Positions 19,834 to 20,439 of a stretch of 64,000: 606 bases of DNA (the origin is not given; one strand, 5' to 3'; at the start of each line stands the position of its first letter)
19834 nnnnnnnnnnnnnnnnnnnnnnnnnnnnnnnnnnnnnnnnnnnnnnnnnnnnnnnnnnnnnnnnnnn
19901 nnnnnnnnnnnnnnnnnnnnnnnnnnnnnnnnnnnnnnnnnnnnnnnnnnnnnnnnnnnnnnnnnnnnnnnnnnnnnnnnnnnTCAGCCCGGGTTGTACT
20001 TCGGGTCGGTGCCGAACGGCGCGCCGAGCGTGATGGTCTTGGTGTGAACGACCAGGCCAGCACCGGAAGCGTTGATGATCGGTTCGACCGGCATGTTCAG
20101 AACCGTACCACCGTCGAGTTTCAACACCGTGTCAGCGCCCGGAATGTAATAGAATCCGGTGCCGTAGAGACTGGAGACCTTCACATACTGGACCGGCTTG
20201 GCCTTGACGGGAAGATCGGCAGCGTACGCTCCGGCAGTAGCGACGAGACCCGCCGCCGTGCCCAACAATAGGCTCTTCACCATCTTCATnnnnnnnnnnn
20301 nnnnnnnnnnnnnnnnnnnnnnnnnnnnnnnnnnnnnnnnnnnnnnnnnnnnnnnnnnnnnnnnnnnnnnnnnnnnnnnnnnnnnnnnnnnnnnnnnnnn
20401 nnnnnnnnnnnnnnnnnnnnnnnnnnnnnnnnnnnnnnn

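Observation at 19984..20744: Two SD-equipped small secreted-protein genes, one with an N-terminus closely resembling Rhizobiales porin (Porin_2) N-termini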

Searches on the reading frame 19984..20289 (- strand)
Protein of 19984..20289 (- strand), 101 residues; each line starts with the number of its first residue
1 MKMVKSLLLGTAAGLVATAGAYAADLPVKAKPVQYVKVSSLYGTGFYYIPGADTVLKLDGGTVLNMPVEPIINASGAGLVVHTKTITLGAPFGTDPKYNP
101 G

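Call 4: search_protein_families(library=pfam, proteins=[window:19984-20289:-], max_evalue=10)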
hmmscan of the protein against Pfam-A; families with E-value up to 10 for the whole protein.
window:19984-20289:- (101 aa): 1 family
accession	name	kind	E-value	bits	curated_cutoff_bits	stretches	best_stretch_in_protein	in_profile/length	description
PF02530.20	Porin_2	-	7.5e-13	49.1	22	1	25-60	1-38/357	Porin subfamily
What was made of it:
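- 19984..20289 (-): Chimeric 101-aa gene (NCBI MDE2071145.1, annotated 'porin'): Sec signal peptide, then a porin-derived N-terminus, then an orphan tail. Porin_2 hit in call 4.
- On Porin_2 (PF02530) porin: 49.1 bits against a cutoff of 22, E=7.5e-13 (call 4).
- Checked: Pfam Porin_2 PF02530 scores 49.1 bits (cutoff 22), E=7.5e-13, residues 25-60 against profile positions 1-38 of 357 (call 4).
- Porin_2 hit limited to profile positions 1-38 of 357 (call 4).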

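Call 5: search_protein_families(library=ncbifam, proteins=[window:19984-20289:-], max_evalue=10)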
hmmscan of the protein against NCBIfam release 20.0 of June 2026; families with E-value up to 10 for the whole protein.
window:19984-20289:- (101 aa): 0 families

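Call 6: search_solved_structures(query=window:19984-20289:-, max_evalue=10, show_alignments=3)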
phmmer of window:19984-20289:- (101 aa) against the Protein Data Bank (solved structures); distinct sequences matched with E-value up to 10: 0.

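Call 7: find_homologous_proteins(query=window:19984-20289:-, max_evalue=0.001)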
Query window:19984-20289:- (101 aa): 1216 proteins with E <= 0.001 among 1252 candidates; the best 120 are listed.
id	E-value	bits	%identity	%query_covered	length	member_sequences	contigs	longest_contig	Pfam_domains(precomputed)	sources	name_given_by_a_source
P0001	8.8e-58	210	100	100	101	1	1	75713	PF02530.21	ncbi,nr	ncbi:MAG: porin [Patescibacteria group bacterium]|nr:porin [Patescibacteria group bacterium]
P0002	9.1e-24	101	69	82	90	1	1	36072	PF02530.21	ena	-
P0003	1.2e-23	101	85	59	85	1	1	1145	PF02530.21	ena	-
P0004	2.2e-23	100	69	82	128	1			PF02530.21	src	-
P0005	2.4e-23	100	70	76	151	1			PF02530.21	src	-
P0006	2.7e-23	100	71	76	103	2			PF02530.21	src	-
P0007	2.9e-23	100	83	59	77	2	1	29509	PF02530.21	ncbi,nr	ncbi:MAG TPA: porin, partial [Pseudolabrys sp.]|nr:porin [Pseudolabrys sp.]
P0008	3.0e-23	100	69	71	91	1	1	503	PF02530.21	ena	-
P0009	3.1e-23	100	83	59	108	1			PF02530.21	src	-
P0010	3.8e-23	99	63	87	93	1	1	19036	PF02530.21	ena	-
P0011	4.1e-23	99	85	59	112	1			PF02530.21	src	-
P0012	4.5e-23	99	82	61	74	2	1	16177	PF02530.21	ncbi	ncbi:MAG: porin, partial [Pseudolabrys sp.]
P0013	5.2e-23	99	71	76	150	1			PF02530.21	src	-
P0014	5.4e-23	99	60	90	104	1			PF02530.21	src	-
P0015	5.4e-23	99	81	63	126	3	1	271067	PF02530.21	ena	-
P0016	5.5e-23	99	82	59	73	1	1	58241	PF02530.21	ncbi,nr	ncbi:MAG: porin, partial [Proteobacteria bacterium]|nr:porin [Pseudomonadota bacterium]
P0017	5.6e-23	99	81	63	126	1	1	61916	PF02530.21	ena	-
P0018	5.7e-23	99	66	81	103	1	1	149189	PF02530.21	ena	-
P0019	5.8e-23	99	83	59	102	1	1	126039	PF02530.21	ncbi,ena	-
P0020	6.0e-23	99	83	59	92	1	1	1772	PF02530.21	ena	-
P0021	6.2e-23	99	77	65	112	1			PF02530.21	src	-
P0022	6.4e-23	99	83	59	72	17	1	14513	PF02530.21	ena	-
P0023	7.1e-23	98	82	59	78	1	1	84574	PF02530.21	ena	-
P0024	7.2e-23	98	62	90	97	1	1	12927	PF02530.21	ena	-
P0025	7.6e-23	98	82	59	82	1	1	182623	PF02530.21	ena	-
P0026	8.1e-23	98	83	59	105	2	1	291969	PF02530.21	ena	-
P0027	8.5e-23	98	71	76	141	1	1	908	PF02530.21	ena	-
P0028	8.6e-23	98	71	78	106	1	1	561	PF02530.21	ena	-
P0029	9.4e-23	98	82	59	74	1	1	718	PF02530.21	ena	-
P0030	9.6e-23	98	83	59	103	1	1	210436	PF02530.21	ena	-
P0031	9.8e-23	98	63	87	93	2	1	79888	PF02530.21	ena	-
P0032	1.0e-22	98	83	59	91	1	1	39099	PF02530.21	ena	-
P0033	1.0e-22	98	69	79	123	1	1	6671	PF02530.21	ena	-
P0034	1.0e-22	98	82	59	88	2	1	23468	PF02530.21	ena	-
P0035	1.1e-22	98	82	59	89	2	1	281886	PF02530.21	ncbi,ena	-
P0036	1.2e-22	98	73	76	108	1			PF02530.21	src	-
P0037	1.3e-22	98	63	85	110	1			PF02530.21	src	-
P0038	1.3e-22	98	70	76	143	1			PF02530.21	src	-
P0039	1.3e-22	98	64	88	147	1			PF02530.21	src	-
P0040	1.3e-22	98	82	59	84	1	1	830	PF02530.21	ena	-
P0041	1.4e-22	98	67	77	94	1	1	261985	PF02530.21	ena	-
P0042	1.4e-22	97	83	59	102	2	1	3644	PF02530.21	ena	-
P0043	1.5e-22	97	61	86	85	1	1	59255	PF02530.21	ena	-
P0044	1.5e-22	97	83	59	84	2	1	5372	PF02530.21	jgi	jgi:hypothetical protein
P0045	1.5e-22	97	82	59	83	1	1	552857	PF02530.21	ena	-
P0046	1.5e-22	97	82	59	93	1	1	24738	PF02530.21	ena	-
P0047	1.6e-22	97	82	59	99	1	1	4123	PF02530.21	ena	-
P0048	1.6e-22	97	83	59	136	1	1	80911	PF02530.21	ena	-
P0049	1.6e-22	97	83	59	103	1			PF02530.21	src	-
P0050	1.8e-22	97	82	59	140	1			PF02530.21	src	-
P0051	1.8e-22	97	70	70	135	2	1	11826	PF02530.21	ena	-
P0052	1.9e-22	97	66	79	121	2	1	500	PF02530.21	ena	-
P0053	1.9e-22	97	74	68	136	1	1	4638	PF02530.21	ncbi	ncbi:MAG: porin, partial [Pseudolabrys sp.]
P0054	1.9e-22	97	83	59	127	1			PF02530.21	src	-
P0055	1.9e-22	97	81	61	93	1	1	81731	PF02530.21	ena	-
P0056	2.0e-22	97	63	86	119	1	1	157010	PF02530.21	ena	-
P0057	2.1e-22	97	83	59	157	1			PF02530.21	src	-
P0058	2.1e-22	97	82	59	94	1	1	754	PF02530.21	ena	-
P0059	2.1e-22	97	82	59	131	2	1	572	PF02530.21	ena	-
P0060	2.1e-22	97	83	59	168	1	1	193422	PF02530.21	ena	-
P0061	2.2e-22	97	82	59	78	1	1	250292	PF02530.21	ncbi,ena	-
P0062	2.3e-22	97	57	95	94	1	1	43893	PF02530.21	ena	-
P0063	2.3e-22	97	64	86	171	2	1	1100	PF02530.21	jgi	jgi:hypothetical protein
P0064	2.4e-22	97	82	59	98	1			PF02530.21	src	-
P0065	2.5e-22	97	69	76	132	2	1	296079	PF02530.21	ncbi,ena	-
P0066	2.6e-22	97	62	81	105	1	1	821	PF02530.21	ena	-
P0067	2.7e-22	97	82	59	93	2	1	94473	PF02530.21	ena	-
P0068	2.9e-22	96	75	66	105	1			PF02530.21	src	-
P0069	2.9e-22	96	68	79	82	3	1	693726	PF02530.21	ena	-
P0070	3.0e-22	96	83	59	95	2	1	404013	PF02530.21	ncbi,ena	-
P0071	3.0e-22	96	82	59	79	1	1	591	PF02530.21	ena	-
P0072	3.0e-22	96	80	59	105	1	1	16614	PF02530.21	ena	-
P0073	3.0e-22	96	82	59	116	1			PF02530.21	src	-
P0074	3.0e-22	96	82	59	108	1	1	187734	PF02530.21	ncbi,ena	-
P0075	3.0e-22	96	70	76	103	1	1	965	PF02530.21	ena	-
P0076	3.2e-22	96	58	96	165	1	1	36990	PF02530.21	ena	-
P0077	3.3e-22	96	82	59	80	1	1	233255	PF02530.21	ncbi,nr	ncbi:MAG TPA: porin, partial [Pseudolabrys sp.]|nr:porin [Pseudolabrys sp.]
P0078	3.3e-22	96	82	59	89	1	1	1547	PF02530.21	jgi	-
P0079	3.3e-22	96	83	59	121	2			PF02530.21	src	-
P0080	3.4e-22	96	65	77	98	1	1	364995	PF02530.21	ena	-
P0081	3.4e-22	96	82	59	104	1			PF02530.21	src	-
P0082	3.5e-22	96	80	59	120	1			PF02530.21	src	-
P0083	3.6e-22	96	80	59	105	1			PF02530.21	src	-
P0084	3.6e-22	96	74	68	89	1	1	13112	PF02530.21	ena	-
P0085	3.6e-22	96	82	59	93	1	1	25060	PF02530.21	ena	-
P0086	3.7e-22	96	82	59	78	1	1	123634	PF02530.21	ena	-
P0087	3.8e-22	96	60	89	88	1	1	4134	PF02530.21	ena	-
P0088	3.9e-22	96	83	59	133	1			PF02530.21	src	-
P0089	4.1e-22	96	74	65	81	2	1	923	PF02530.21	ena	-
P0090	4.1e-22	96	82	59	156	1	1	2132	PF02530.21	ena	-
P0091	4.1e-22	96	82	59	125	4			PF02530.21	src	-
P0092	4.2e-22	96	83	59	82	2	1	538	PF02530.21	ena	-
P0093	4.2e-22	96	68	67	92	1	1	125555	PF02530.21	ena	-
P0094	4.3e-22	96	82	59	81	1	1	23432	PF02530.21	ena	-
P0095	4.3e-22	96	82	59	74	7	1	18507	PF02530.21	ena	-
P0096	4.4e-22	96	71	76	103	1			PF02530.21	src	-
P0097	4.4e-22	96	82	59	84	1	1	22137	PF02530.21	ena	-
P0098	4.5e-22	96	71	76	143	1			PF02530.21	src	-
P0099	4.5e-22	96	71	75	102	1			PF02530.21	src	-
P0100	4.8e-22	96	73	76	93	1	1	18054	PF02530.21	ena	-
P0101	4.8e-22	96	58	90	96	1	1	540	PF02530.21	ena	-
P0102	4.9e-22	96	59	85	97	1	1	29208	PF02530.21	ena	-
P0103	5.1e-22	96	80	59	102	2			PF02530.21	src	-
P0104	5.4e-22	96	65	75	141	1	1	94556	PF02530.21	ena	-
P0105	5.5e-22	96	80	59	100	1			PF02530.21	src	-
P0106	5.7e-22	96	66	78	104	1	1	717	PF02530.21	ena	-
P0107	5.8e-22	95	64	80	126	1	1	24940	PF02530.21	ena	-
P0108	5.9e-22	95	64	75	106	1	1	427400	PF02530.21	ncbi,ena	-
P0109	5.9e-22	95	63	82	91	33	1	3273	PF02530.21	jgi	jgi:hypothetical protein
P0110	6.0e-22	95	80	59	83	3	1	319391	PF02530.21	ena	-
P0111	6.0e-22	95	80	59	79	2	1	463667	PF02530.21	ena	-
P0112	6.0e-22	95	80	59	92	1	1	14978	PF02530.21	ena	-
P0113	6.0e-22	95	82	59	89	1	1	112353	PF02530.21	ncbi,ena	-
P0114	6.1e-22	95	82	59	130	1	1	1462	PF02530.21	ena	-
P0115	6.1e-22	95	80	59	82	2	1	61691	PF02530.21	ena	-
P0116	6.4e-22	95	77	64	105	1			PF02530.21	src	-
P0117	6.4e-22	95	82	59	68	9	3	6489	PF02530.21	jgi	jgi:hypothetical protein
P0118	6.7e-22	95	53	96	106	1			PF02530.21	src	-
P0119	6.7e-22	95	82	59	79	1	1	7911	PF02530.21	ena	-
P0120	6.7e-22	95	82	59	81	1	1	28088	PF02530.21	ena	-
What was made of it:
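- The MAG is from a metagenome, Hyphomicrobiales porin 5' ends are very abundant in such data (1216 hits; call 7), and read coverage could not be checked here.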

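Call 13: find_encoding_contigs(protein=P0001, flank=10000, max_places=6)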
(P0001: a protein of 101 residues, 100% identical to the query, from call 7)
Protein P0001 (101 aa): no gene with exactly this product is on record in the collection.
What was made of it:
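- Tried and rejected: Not on record (call 13).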

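Call 17: find_encoding_contigs(protein=P0007, flank=3000, max_places=2)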
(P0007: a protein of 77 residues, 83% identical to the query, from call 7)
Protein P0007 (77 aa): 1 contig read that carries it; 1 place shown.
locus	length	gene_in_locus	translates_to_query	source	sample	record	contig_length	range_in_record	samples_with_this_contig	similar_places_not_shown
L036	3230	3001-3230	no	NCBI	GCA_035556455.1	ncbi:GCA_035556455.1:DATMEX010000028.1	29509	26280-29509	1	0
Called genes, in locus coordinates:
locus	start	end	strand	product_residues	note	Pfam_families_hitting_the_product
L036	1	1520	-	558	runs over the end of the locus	PF13432:TPR_16 (weak), PF12895:ANAPC3 (weak), PF13424:TPR_12 (weak), PF13432:TPR_16 (weak), PF14559:TPR_19, PF00515:TPR_1 (weak), PF13432:TPR_16, PF13432:TPR_16, +18 more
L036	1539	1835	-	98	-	PF12071:DUF3551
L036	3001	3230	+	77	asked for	PF02530:Porin_2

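Call 18: find_encoding_contigs(protein=P0015, flank=3000, max_places=2)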
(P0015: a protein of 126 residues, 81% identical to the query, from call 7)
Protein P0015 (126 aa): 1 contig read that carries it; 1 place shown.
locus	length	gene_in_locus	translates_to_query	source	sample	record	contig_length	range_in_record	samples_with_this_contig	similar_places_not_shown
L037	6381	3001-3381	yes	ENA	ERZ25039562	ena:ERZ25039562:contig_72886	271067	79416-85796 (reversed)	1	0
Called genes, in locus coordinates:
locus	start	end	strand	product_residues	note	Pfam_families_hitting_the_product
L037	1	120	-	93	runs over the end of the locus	PF12071:DUF3551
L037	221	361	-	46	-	-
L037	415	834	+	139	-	-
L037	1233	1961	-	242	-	PF13181:TPR_8 (faint), PF13432:TPR_16, PF00515:TPR_1 (faint), PF13374:TPR_10 (faint), PF13414:TPR_11, PF14559:TPR_19 (weak), PF07719:TPR_2 (weak)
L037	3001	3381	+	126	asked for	PF02530:Porin_2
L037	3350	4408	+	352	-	PF02530:Porin_2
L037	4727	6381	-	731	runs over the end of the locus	-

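Call 19: find_encoding_contigs(protein=P0002, flank=3000, max_places=2)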
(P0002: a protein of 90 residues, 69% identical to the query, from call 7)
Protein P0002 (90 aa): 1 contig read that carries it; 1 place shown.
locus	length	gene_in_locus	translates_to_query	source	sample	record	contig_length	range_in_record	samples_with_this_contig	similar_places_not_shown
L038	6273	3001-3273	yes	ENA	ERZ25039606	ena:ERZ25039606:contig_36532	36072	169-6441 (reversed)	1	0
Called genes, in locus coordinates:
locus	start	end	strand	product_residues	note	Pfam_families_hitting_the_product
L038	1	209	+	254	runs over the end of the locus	PF02798:GST_N, PF13417:GST_N_3, PF13409:GST_N_2, PF00043:GST_C (weak)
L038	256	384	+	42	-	-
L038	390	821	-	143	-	PF09917:DUF2147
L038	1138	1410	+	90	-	PF08238:Sel1 (weak)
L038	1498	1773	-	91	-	PF12071:DUF3551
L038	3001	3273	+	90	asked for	PF02530:Porin_2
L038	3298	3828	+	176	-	PF02530:Porin_2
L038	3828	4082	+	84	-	-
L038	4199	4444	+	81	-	-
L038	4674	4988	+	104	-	PF01541:GIY-YIG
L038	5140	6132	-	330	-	PF00561:Abhydrolase_1, PF12697:Abhydrolase_6, PF12146:Hydrolase_4 (weak)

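Call 38: predict_structure(alignment_id=A1)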
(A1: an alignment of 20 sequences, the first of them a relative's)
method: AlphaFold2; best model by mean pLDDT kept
length: 101 residues; sequences in the alignment: 20
mean_pLDDT: 45.1   pTM: 0.21
mean pLDDT of the five models: 45.1, 42.9, 40.6, 40.1, 38.6
residues with pLDDT >= 90: 0; 70-90: 0; 50-70: 26; < 50: 75
segments of 3 or more residues with pLDDT < 50: 1-3, 17-35, 39-44, 60-101
pLDDT, mean of each block of 10 residues (from residue 1): 49 49 41 48 52 53 45 38 41 36 32
secondary structure, 60 per line:
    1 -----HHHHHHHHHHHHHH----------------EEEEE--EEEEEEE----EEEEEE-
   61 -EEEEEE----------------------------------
elements in order: H6-19 E36-40 E43-49 E54-59 E62-67
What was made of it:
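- The structure model is uninformative (pLDDT 45; call 38).
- Tried and rejected: Structure prediction. pLDDT 45 and pTM 0.21, so no fold search was run (call 38).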

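Call 51: list_cluster_members(proteins=[P0001, P0121])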
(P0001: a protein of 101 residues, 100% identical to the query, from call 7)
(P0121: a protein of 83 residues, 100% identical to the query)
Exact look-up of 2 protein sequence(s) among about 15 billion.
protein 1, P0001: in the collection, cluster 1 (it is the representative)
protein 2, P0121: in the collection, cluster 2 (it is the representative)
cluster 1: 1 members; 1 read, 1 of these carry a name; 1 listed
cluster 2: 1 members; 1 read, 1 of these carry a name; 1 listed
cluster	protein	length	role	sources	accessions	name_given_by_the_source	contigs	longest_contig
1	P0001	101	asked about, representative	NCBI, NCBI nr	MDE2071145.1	MAG: porin [Patescibacteria group bacterium] | porin [Patescibacteria group bacterium]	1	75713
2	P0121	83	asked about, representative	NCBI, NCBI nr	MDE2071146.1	MAG: hypothetical protein KGI70_00190 [Patescibacteria group bacterium] | hypothetical protein [Patescibacteria group bacterium]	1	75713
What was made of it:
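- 19984..20289 (-): Exact NCBI match in calls 7 and 51.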

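Call 52: find_related_loci(query=window:19984-20289:-, collection=viral_contigs, flank=3000)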
Query window:19984-20289:- (101 aa) in viral_contigs; peptide patterns used: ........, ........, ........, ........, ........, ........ (x = any residue, [..] = any of these).
45 stretches matched a pattern, but none encodes a relative of the query by tblastn (E <= 1e-3).

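Call 53: search_dna_similar(query=window:19987-20289:-, collection=phages, mode=protein, max_evalue=0.001, max_rows=15)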
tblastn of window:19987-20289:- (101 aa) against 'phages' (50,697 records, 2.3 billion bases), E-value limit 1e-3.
No match.
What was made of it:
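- Tried and rejected: No match in IMG/VR or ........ (calls 52, 53).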

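Call 54: search_dna_similar(query=window:19987-20289:-, collection=plasmids, mode=protein, max_evalue=0.001, max_rows=15)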
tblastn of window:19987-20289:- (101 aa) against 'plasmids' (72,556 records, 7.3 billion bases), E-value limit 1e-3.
Records with a match: 63; places in all: 68; records where one place covers at least 80% of the query: 0.
Best place of each record, by identity: 60-80% 12; <60% 51.
By first word of the organism name: Agrobacterium 12; Bradyrhizobium 11; Rhizobium 11; Methylobacterium 6; Aminobacter 6; Ensifer 5; Sinorhizobium 3; Phyllobacterium 2; Shinella 2; Bosea 1; and 4 more.
By predicted mobility (MOB-suite, as given by PLSDB): non-mobilizable 37; conjugative 18; mobilizable 8.
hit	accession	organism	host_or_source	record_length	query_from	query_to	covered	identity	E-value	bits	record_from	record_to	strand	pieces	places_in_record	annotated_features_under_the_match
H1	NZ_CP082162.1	Bradyrhizobium sp. 195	Acmispon strigosus,cell culture,root ...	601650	1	60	59%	75.0%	1e-9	60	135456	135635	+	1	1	porin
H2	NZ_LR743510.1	Methylobacterium bullatum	-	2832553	1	77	76%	53.8%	5e-7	53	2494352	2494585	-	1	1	none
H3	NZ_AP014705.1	Methylobacterium aquaticum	-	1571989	1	60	59%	63.9%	2e-5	48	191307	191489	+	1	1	none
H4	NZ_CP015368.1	Methylobacterium phyllosphaerae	cell culture,leaf tissues of rice in ...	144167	1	60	59%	57.4%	6e-5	47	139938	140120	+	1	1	none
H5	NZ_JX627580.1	Methylobacterium oryzae CBMB20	-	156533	1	60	59%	57.4%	2e-4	45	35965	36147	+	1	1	none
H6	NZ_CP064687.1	Bradyrhizobium sp. 4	Acmispon strigosus,cell culture,root ...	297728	27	60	34%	73.5%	7e-9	58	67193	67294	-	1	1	porin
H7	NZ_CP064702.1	Bradyrhizobium sp. 172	Acmispon strigosus,cell culture,root ...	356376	27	60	34%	73.5%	6e-8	55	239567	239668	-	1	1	porin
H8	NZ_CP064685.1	Bradyrhizobium sp. CW1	Acmispon strigosus,cell culture,bulk ...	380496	27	60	34%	73.5%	7e-8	55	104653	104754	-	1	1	porin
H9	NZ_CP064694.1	Bradyrhizobium sp. 187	Acmispon strigosus,cell culture,root ...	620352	27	60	34%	73.5%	7e-8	55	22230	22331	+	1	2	porin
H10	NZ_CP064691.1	Bradyrhizobium sp. 192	Acmispon strigosus,cell culture,root ...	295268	27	60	34%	70.6%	2e-7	54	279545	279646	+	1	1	porin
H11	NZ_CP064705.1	Bradyrhizobium sp. 155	Acmispon strigosus,cell culture,root ...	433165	27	60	34%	70.6%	2e-7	54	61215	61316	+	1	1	porin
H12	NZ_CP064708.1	Bradyrhizobium sp. 131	Acmispon strigosus,cell culture,root ...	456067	27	60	34%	70.6%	2e-7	54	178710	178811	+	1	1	porin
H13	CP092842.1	Bradyrhizobium sp. 62B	Arachis hypogaea L.,cell ...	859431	27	60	34%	70.6%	3e-7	54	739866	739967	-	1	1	porin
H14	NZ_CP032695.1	Rhizobium jaguaris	Calliandra grandiflora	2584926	31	100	69%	33.8%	7e-4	44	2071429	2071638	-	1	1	none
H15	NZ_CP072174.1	Rhizobium sp. AB2/73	Phyla canescens,cell culture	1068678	31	100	69%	33.8%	1e-3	44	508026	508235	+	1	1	record has no annotation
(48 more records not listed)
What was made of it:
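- Plasmid matches come only from Hyphomicrobiales and nearly all stop at residue 60 (call 54).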

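Call 55: get_annotated_region(hit=H14, flank=1500)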
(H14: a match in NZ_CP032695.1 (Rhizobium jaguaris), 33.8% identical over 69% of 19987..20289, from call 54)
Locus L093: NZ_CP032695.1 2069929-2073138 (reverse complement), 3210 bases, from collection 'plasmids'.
description: Rhizobium jaguaris strain CCGE525 plasmid pRCCGE525c, complete sequence
organism: Rhizobium jaguaris (NCBI taxid 1312183)
taxonomy: Bacteria; Pseudomonadota; Alphaproteobacteria; Hyphomicrobiales; Rhizobiaceae; Rhizobium; Rhizobium jaguaris
host: -; source: Calliandra grandiflora; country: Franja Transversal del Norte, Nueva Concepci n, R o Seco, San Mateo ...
typing (MOB-suite, as given by PLSDB): non-mobilizable; mating-pair formation MPF_T
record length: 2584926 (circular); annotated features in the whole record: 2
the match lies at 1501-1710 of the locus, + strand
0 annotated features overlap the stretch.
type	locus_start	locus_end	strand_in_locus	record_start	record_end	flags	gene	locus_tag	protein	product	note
